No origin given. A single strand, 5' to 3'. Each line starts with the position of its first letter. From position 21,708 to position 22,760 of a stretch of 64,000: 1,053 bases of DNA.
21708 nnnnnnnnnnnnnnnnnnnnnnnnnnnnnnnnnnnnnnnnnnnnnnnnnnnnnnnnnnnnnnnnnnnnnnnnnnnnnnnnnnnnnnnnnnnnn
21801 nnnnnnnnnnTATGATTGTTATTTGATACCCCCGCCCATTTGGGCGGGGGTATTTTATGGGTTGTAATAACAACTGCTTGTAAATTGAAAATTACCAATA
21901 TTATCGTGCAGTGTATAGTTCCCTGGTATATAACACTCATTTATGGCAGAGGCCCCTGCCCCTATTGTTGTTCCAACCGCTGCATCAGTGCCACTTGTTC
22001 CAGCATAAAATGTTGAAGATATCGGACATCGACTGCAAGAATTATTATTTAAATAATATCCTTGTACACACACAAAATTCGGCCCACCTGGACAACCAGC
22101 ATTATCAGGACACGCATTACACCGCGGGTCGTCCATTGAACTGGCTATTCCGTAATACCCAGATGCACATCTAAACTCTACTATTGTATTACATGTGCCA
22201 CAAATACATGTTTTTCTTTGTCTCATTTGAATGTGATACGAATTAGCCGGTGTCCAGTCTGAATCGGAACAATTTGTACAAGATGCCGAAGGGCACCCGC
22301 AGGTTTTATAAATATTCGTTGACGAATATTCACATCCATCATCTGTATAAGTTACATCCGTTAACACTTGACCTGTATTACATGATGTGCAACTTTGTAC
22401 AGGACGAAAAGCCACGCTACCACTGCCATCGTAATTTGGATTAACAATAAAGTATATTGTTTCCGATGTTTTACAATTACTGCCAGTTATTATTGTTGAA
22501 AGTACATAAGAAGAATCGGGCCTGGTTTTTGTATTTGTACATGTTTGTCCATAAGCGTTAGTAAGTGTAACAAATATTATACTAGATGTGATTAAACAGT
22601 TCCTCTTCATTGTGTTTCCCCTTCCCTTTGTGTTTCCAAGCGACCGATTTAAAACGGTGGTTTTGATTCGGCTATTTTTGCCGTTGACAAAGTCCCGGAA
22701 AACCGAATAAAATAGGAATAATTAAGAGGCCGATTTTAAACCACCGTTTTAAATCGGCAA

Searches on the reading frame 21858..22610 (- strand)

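Call 3: search_protein_families(library=pfam, proteins=[window:21858-22610:-], max_evalue=1)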
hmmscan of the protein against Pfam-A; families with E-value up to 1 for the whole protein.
window:21858-22610:- (251 aa): 2 families
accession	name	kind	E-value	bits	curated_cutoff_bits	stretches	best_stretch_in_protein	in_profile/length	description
PF09402.16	MSC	-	0.089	12.6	29.7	1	158-193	45-80/337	Man1-Src1p-C-terminal domain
PF06281.17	VP1_VP3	-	0.45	11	25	1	40-66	18-44/73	Structural protein VP1/VP3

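Call 4: search_protein_families(library=ncbifam, proteins=[window:21858-22610:-], max_evalue=1)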
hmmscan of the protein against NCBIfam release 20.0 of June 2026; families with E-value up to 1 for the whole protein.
window:21858-22610:- (251 aa): 0 families
